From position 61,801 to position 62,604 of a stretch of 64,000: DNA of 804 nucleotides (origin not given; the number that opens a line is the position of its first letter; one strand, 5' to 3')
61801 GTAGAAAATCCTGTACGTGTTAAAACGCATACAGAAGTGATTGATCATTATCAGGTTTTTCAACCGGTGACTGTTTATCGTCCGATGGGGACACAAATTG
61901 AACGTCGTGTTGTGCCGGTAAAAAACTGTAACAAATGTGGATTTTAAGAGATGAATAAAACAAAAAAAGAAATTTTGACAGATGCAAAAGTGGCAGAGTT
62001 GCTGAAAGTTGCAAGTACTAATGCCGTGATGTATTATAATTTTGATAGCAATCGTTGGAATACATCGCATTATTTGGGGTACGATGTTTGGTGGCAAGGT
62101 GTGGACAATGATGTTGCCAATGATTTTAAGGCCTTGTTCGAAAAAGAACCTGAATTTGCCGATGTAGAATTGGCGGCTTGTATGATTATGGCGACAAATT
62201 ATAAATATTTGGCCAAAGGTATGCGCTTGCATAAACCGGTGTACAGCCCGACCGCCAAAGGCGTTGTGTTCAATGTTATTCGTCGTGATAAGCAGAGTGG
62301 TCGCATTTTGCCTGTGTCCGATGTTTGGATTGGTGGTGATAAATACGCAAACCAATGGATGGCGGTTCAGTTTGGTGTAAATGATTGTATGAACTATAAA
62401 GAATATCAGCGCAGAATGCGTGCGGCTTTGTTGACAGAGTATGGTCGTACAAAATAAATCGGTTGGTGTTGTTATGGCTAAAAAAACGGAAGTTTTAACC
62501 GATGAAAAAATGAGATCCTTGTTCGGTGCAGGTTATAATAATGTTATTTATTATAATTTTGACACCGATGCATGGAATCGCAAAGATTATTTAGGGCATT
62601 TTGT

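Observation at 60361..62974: Tandem array of four diverged paralogues of an uncharacterised cytoplasmic family, interleaved with a small secreted Cys protein, immediately upstream of rpoA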

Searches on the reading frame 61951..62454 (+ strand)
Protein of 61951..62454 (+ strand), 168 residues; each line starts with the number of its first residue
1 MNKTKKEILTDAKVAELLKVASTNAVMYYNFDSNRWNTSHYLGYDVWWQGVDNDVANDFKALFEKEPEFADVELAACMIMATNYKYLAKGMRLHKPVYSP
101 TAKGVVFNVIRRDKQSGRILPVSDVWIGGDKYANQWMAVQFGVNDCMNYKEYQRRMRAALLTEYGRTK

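Call 7: search_protein_families(library=pfam, proteins=[window:61951-62454:+], max_evalue=1)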
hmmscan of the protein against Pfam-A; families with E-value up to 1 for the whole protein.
window:61951-62454:+ (168 aa): 0 families

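Call 8: search_protein_families(library=ncbifam, proteins=[window:61951-62454:+], max_evalue=1)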
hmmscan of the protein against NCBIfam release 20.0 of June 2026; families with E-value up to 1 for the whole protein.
window:61951-62454:+ (168 aa): 0 families

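Call 31: predict_structure(alignment_id=A3)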
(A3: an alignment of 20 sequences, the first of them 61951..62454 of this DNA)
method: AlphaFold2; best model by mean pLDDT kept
length: 168 residues; sequences in the alignment: 20
mean_pLDDT: 83.5   pTM: 0.81
mean pLDDT of the five models: 83.5, 81.2, 80.7, 79.9, 79.4
residues with pLDDT >= 90: 47; 70-90: 105; 50-70: 14; < 50: 2
segments of 3 or more residues with pLDDT < 50: none
pLDDT, mean of each block of 10 residues (from residue 1): 78 92 88 90 71 80 86 92 79 88 90 93 86 82 77 78 65
secondary structure, 60 per line:
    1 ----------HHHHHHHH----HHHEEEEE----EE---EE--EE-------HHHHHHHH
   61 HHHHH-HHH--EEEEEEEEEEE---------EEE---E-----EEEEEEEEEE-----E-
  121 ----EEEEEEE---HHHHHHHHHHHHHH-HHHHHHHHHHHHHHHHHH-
elements in order: H11-18 E26-30 H53-65 E72-82 E92-94 E104-113 E125-131 H135-148 H150-167
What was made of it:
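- On Hotdog fold: The secondary-structure order is compatible (call 31).
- Tried and rejected: I rejected this because no S4 or Ribosomal_S4 Pfam hit was found and the predicted core is a beta-sheet with flanking helices (calls 7, 31).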

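Call 32: search_protein_representatives(alignment_id=A3)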
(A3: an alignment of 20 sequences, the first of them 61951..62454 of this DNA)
Query: 20 sequences, 166 profile positions. Proteins with E-value up to 0.001 (for the whole library): 221; up to 1e-10: 133; up to 1e-30: 7. The best 150 are listed.
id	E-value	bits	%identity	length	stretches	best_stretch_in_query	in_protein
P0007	2.4e-67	242.1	-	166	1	1-166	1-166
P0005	4.2e-52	192.5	-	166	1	1-166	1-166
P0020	3.5e-46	173.3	-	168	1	1-166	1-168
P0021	7.6e-40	152.7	-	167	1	1-166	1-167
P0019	1.4e-39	151.8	-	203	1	6-146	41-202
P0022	5.2e-33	130.4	-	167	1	1-166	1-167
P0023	1.1e-32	129.4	-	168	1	1-163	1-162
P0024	4.9e-30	120.7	-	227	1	5-166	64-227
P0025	5.3e-28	114.1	-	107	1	21-118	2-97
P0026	1.7e-27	112.5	-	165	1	6-162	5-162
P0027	2.8e-27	111.8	-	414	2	5-154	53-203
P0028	8.1e-27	110.3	-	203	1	5-162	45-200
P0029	9.7e-27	110.0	-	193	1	4-131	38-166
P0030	2.7e-26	108.6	-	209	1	5-165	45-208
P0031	3.1e-26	108.4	-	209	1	6-161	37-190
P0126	3.0e-13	66.1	-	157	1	7-132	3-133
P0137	3.4e-12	62.7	-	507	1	7-160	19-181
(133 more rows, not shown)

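Call 37: search_protein_families(library=phrogs, proteins=[window:61951-62454:+], max_evalue=1)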
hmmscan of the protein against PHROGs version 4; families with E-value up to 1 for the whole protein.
window:61951-62454:+ (168 aa): 0 families

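Call 38: search_protein_families(library=padloc, proteins=[window:61951-62454:+], max_evalue=1)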
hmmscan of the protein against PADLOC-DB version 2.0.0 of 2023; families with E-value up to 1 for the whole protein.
window:61951-62454:+ (168 aa): 0 families

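Call 39: fold_search(model_id=the predicted structure, library=pdb)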
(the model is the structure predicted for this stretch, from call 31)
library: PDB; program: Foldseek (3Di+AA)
matches with E <= 10: 525; with E <= 0.001: 0
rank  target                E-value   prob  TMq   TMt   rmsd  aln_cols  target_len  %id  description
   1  9hly_BaB              2.3e-01  0.06  0.13  0.09  14.4        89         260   12  Crystal structure of Arabidopsis thaliana Acyl-ACP Thioesterase (At-FatA) complexed with N-(3-chlorophenyl)-2-[4-(2- (released 2025-05-14)
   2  9hly_AaA              4.0e-01  0.06  0.15  0.10  13.8        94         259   15  Crystal structure of Arabidopsis thaliana Acyl-ACP Thioesterase (At-FatA) complexed with N-(3-chlorophenyl)-2-[4-(2- (released 2025-05-14)
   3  4hzn                  4.5e-01  0.06  0.15  0.10  11.9        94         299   14  The Structure of the Bifunctional Acetyltransferase/Decarboxylase LnmK from the Leinamycin Biosynthetic Pathway Revealin (released 2013-01-30)
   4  7hra_B                5.1e-01  0.03  0.13  0.10  15.0       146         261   12  PanDDA analysis group deposition -- Crystal Structure of FatA in complex with Z45415581 (released 2025-08-13)
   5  7cz3_B                5.7e-01  0.08  0.19  0.20  12.6       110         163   12  Crystal strcuture of Acyl-CoA thioesterase from Bacillus cereus ATCC 14579 (released 2021-01-13)
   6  4hzp                  5.7e-01  0.05  0.15  0.10  14.2        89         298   17  The Structure of the Bifunctional Acetyltransferase/Decarboxylase LnmK from the Leinamycin Biosynthetic Pathway Revealin (released 2013-01-30)
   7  6x7p                  6.5e-01  0.06  0.17  0.10  12.7        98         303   15  LnmK in complex with 2-sulfonate-propionyl-oxa(dethia)-CoA (released 2020-06-10)
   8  8qrt_AAA              6.5e-01  0.04  0.15  0.10  15.8        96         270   12  Acyl-ACP thioesterase from Lemna paucicostata in complex with a spirolactam (released 2024-02-21)
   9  4hzo                  6.5e-01  0.04  0.16  0.10  17.3       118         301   15  The Structure of the Bifunctional Acetyltransferase/Decarboxylase LnmK from the Leinamycin Biosynthetic Pathway Revealin (released 2013-01-30)
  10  7hs0_A                6.5e-01  0.03  0.16  0.11  16.0       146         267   10  PanDDA analysis group deposition -- Crystal Structure of FatA in complex with Z119990900 (released 2025-08-13)
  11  9a8g_E                6.5e-01  0.01  0.12  0.11  24.0       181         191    8  Structural Basis for Mis18 Complex Assembly (released 2024-05-24)
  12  9hmt                  6.9e-01  0.04  0.14  0.10  14.3        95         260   15  Crystal structure of Arabidopsis thaliana Acyl-ACP Thioesterase (At-FatA) complexed with methiozolin-fluorine (released 2025-05-14)
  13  8p8k_AAA              7.3e-01  0.05  0.15  0.10  16.0        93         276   13  Acyl-ACP thioesterase from Lemna paucicostata in complex with a thiazolopyridine (released 2023-09-20)
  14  7hr5_A                7.3e-01  0.02  0.13  0.09  15.6       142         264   10  PanDDA analysis group deposition -- Crystal Structure of FatA in complex with Z969591530 (released 2025-08-13)
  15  9grr                  7.8e-01  0.04  0.15  0.10  13.8        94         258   15  Crystal structure of Arabidopsis thaliana Acyl-ACP Thioesterase (At-FatA) complexed with Cinmethylin (released 2025-05-14)
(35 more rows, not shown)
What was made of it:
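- On Hotdog fold: Foldseek hits have E >= 0.23 and TM <= 0.25 (call 39).
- Closest known: Hotdog-fold proteins. Same: Most of the weak Foldseek PDB hits are hotdog proteins (calls 31, 39).
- Foldseek's weak top hits are mostly hotdog-fold enzymes (call 39).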

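Call 43: fold_search(model_id=the predicted structure, library=viral)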
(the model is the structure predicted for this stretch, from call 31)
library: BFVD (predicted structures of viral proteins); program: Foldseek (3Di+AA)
matches with E <= 10: 683; with E <= 0.001: 0
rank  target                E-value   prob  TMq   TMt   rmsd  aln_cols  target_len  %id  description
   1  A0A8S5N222            2.7e-02  0.35  0.23  0.25  12.6       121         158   12  Uncharacterized protein [Caudovirales sp. ctikv1]
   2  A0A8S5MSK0            5.1e-02  0.23  0.26  0.28  14.4       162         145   10  Uncharacterized protein [Siphoviridae sp. ctT3f41]
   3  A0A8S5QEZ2            9.5e-02  0.18  0.22  0.23  14.8       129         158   12  Uncharacterized protein [Siphoviridae sp. ctoRD1]
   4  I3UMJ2                1.2e-01  0.13  0.14  0.26   8.9        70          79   16  Uncharacterized protein [Colwellia phage 9A]
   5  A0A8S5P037            1.2e-01  0.04  0.14  0.11  18.2       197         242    9  Uncharacterized protein [Myoviridae sp. ctLnO19]
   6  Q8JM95                1.4e-01  0.35  0.23  0.11   6.5        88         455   12  Type VII secretion system protein EssD-like domain-containing protein [Mamestra configurata nucleopolyhedrovirus B]
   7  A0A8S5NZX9            1.5e-01  0.21  0.25  0.15   8.0       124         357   13  Uncharacterized protein [Myoviridae sp. ctLnO19]
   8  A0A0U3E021            1.5e-01  0.08  0.18  0.23  11.5       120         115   12  Uncharacterized protein [Pseudomonas phage SM1]
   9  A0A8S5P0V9            1.6e-01  0.09  0.24  0.22  19.5       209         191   11  Uncharacterized protein [Myoviridae sp. ctLnO19]
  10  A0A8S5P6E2            2.5e-01  0.09  0.22  0.24  13.2       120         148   16  Uncharacterized protein [Siphoviridae sp. ctiam3]
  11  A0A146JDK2            2.7e-01  0.06  0.17  0.13  17.6       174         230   12  (no name in the UniProt tables at hand)
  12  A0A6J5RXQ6            3.1e-01  0.13  0.25  0.31  12.4       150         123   11  COG3628 Phage baseplate assembly protein W [uncultured Caudovirales phage]
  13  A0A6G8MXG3            3.1e-01  0.06  0.18  0.14  15.6       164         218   12  Uncharacterized protein [Cedratvirus kamchatka]
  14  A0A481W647            3.9e-01  0.14  0.27  0.38   9.3       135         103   12  Uncharacterized protein [Fusobacterium phage Fnu1]
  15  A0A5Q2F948            4.2e-01  0.13  0.21  0.28   9.4       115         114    9  (no name in the UniProt tables at hand)
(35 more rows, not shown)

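Call 45: find_encoding_contigs(protein=P0030, flank=10000, max_places=4)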
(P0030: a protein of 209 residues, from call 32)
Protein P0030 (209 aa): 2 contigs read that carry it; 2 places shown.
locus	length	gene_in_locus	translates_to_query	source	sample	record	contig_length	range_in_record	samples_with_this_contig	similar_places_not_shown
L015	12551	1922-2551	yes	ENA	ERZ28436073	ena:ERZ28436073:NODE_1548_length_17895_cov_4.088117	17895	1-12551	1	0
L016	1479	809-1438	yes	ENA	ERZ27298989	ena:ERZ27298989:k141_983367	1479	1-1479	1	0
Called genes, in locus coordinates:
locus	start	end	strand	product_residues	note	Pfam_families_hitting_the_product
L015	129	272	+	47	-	-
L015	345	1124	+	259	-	PF05036:SPOR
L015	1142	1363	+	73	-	PF02416:TatA_B_E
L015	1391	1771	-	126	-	-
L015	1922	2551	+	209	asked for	-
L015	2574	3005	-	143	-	PF21157:DksA_N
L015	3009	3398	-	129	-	PF00085:Thioredoxin, PF13098:Thioredoxin_2 (weak)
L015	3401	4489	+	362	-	PF00155:Aminotran_1_2 (weak), PF00266:Aminotran_5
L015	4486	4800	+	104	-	PF01883:FeS_assembly_P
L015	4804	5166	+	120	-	PF02657:SufE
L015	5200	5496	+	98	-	-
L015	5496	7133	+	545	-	PF03717:PBP_dimer, PF00905:Transpeptidase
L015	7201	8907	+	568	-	PF01368:DHH, PF02272:DHHA1, PF17768:RecJ_OB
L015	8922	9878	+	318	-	PF01368:DHH, PF02272:DHHA1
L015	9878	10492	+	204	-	PF03548:LolA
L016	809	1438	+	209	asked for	-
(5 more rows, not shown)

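Call 46: find_encoding_contigs(protein=P0027, flank=10000, max_places=3)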
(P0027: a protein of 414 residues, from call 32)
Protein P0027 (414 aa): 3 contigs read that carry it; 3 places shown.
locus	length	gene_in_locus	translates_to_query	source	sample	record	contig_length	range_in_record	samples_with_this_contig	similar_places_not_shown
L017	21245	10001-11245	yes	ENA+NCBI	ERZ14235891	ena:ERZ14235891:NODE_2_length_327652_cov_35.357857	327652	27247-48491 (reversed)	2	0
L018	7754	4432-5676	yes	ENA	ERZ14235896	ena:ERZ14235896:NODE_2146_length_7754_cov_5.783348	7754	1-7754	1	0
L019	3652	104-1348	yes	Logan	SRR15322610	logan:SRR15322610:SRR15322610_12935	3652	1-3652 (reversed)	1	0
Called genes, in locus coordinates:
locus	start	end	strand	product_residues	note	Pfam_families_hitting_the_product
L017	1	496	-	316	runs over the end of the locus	-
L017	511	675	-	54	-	PF12441:CopG_antitoxin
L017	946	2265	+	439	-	PF04052:TolB_N, PF25174:Beta-prop_THOC3 (faint), PF26550:Tricorn_2nd, PF00930:DPPIV_N (faint), PF26549:Tricorn_N, PF07676:PD40, PF26550:Tricorn_2nd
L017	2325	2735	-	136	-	-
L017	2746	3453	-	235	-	PF01553:Acyltransferase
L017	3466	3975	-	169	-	PF02698:DUF218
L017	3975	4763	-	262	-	-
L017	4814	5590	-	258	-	PF00005:ABC_tran, PF13304:AAA_21 (faint)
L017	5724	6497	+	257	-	PF13505:OMP_b-brl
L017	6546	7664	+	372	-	-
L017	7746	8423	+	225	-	-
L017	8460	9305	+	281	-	-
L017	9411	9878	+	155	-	-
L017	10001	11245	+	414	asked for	-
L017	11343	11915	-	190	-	PF09335:VTT_dom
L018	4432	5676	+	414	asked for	-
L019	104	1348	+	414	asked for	-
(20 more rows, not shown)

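Call 47: find_encoding_contigs(protein=P0026, flank=10000, max_places=3)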
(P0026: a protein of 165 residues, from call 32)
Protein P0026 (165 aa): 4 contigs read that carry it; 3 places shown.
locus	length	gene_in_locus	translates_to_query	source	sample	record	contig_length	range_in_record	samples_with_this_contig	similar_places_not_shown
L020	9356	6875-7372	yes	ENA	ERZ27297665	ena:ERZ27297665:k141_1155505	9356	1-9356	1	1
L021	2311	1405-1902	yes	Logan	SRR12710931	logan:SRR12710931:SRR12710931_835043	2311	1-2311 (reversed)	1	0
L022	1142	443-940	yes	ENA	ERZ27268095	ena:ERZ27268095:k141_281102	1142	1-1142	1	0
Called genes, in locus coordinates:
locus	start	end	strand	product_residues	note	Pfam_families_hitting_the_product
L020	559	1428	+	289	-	-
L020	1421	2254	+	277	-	PF00491:Arginase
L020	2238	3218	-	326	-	-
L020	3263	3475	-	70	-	-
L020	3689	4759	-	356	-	-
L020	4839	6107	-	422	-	PF07498:Rho_N, PF07497:Rho_RNA_bind, PF00006:ATP-synt_ab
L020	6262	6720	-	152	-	PF00436:SSB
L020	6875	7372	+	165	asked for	-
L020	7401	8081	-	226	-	-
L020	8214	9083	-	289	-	PF25025:EF-Ts_N (weak), PF00889:EF_TS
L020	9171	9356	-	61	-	?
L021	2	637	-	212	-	?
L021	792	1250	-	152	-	PF00436:SSB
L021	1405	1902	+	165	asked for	-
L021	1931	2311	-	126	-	?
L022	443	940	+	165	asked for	-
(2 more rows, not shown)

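Call 48: find_encoding_contigs(protein=P0024, flank=10000, max_places=3)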
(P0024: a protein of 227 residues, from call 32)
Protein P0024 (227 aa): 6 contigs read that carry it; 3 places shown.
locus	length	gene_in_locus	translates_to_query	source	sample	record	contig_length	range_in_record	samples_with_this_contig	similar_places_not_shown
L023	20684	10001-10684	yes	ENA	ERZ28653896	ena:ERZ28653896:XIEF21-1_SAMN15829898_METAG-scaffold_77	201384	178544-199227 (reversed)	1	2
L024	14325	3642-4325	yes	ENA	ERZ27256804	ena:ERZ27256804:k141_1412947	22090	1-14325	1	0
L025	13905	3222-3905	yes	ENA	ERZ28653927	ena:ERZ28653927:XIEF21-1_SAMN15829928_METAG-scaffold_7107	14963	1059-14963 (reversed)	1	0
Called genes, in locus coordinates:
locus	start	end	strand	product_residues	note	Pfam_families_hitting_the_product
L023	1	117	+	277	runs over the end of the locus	PF00181:Ribosomal_L2_N, PF03947:Ribosomal_L2_C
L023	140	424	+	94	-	PF00203:Ribosomal_S19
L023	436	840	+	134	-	PF00237:Ribosomal_L22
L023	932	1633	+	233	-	PF07650:KH_2, PF05316:VAR1 (faint), PF00189:Ribosomal_S3_C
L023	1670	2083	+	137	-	PF00252:Ribosomal_L16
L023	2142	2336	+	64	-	PF00831:Ribosomal_L29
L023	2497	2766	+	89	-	PF00366:Ribosomal_S17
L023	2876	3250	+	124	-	PF00238:Ribosomal_L14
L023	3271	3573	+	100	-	PF00467:KOW, PF17136:ribosomal_L24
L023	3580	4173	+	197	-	PF00281:Ribosomal_L5, PF00673:Ribosomal_L5_C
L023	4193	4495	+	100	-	PF00253:Ribosomal_S14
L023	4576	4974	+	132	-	PF00410:Ribosomal_S8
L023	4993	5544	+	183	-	PF00347:Ribosomal_L6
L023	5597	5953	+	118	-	PF00861:Ribosomal_L18p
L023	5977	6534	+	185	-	PF00333:Ribosomal_S5, PF03719:Ribosomal_S5_C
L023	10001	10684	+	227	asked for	-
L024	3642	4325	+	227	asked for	-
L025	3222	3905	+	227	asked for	-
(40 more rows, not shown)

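Call 51: find_related_loci(query=window:61951-62454:+, collection=viral_contigs, flank=5000)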
Query window:61951-62454:+ (168 aa) in viral_contigs; peptide patterns used: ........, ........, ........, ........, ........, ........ (x = any residue, [..] = any of these).
4 stretches matched a pattern, but none encodes a relative of the query by tblastn (E <= 1e-3).

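Call 58: find_encoding_contigs(protein=P0126, flank=10000, max_places=3)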
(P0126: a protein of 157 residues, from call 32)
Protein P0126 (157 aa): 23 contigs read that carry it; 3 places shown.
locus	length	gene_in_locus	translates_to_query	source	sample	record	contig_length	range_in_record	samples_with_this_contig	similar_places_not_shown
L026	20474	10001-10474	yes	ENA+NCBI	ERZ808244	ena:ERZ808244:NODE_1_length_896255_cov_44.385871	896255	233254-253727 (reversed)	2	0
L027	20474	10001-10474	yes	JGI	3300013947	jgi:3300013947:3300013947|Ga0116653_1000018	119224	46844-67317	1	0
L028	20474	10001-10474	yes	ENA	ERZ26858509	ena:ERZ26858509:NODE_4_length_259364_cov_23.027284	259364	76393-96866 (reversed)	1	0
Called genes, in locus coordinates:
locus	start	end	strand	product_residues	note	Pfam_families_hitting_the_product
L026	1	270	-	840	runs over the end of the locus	-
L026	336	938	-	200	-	-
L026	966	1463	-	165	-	-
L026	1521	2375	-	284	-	PF01795:Methyltransf_5, PF13649:Methyltransf_25 (faint), PF13847:Methyltransf_31 (faint)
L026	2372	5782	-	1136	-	PF02811:PHP, PF07733:DNA_pol3_alpha, PF17657:DNA_pol3_finger, PF14579:HHH_6, PF01336:tRNA_anti-codon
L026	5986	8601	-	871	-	PF07517:SecA_DEAD, PF00270:DEAD (faint), PF01043:SecA_PP_bind, PF21090:P-loop_SecA, PF07516:SecA_SW, PF02810:SEC-C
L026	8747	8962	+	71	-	-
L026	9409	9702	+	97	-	-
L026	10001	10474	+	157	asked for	-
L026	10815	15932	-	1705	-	-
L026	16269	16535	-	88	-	-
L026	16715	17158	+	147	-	-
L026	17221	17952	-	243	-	-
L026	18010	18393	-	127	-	PF05635:23S_rRNA_IVP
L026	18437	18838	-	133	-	PF02472:ExbD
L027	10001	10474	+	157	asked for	-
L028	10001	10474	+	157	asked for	-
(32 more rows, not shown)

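Call 97: find_encoding_contigs(protein=P0137, flank=8000, max_places=2)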
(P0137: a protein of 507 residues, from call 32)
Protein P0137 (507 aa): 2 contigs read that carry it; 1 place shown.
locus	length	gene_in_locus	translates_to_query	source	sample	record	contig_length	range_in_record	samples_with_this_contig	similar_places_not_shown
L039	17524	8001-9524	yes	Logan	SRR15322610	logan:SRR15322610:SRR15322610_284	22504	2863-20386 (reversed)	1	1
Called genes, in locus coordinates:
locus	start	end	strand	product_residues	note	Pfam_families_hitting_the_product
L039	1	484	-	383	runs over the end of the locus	-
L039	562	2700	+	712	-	-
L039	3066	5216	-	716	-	PF13620:CarboxypepD_reg, PF13715:CarbopepD_reg_2, PF00691:OmpA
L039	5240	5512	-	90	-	-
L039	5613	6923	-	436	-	-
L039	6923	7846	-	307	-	-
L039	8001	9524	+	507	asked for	-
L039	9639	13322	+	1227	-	-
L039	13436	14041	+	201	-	-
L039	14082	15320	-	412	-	PF06245:DUF1015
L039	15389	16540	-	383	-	PF02275:CBAH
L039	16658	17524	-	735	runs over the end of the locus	PF03797:Autotransporter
